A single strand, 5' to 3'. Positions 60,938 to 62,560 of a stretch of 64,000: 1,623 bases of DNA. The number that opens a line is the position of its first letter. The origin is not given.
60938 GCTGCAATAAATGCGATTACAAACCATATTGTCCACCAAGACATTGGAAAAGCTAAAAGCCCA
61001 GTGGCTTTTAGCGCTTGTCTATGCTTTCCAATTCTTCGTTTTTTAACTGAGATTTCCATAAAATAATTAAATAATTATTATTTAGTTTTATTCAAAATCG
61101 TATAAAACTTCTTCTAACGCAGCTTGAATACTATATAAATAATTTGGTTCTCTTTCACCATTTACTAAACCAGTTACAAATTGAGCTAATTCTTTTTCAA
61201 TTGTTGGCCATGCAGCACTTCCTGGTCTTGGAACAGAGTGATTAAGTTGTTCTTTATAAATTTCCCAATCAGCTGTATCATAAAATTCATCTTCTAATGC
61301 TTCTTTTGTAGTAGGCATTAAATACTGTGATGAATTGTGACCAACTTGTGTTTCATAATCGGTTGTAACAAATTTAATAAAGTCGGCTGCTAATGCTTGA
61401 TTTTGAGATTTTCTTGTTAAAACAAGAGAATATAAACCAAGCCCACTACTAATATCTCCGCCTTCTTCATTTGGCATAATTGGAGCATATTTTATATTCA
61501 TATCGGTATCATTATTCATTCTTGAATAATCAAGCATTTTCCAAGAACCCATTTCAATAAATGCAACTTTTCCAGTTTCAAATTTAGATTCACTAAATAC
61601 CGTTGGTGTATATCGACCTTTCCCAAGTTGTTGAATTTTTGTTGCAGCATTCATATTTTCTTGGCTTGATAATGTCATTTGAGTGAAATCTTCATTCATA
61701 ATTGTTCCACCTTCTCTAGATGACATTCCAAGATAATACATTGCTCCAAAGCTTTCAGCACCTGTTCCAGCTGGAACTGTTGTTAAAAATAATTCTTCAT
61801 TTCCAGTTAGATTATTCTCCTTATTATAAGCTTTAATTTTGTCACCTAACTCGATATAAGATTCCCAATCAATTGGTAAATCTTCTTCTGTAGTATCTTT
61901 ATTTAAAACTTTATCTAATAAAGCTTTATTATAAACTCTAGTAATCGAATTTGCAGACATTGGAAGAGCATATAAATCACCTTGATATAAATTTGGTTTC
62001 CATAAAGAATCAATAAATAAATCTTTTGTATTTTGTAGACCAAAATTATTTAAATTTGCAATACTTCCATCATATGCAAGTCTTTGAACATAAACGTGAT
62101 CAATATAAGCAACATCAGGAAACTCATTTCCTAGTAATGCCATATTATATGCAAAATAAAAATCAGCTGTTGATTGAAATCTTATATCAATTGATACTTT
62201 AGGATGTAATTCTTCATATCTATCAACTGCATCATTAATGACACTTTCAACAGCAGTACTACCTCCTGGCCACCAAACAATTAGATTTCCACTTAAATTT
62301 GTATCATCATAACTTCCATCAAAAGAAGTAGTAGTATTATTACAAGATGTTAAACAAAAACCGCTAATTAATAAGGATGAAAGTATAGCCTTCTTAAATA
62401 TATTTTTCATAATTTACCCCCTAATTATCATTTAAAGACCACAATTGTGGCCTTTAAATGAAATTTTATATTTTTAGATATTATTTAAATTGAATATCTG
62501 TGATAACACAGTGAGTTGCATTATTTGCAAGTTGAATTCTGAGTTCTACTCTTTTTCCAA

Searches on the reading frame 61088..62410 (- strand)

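Call 55: search_protein_families(library=pfam, proteins=[window:61088-62410:-], max_evalue=0.00001)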
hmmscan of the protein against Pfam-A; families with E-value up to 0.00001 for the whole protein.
window:61088-62410:- (440 aa): 2 families
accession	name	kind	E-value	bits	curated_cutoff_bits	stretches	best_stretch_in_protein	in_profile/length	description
PF13416.11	SBP_bac_8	-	1.4e-18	68.1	27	1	61-378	2-272/279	Bacterial extracellular solute-binding protein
PF01547.30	SBP_bac_1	-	5.2e-16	59.9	26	1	55-351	7-303/307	Bacterial extracellular solute-binding protein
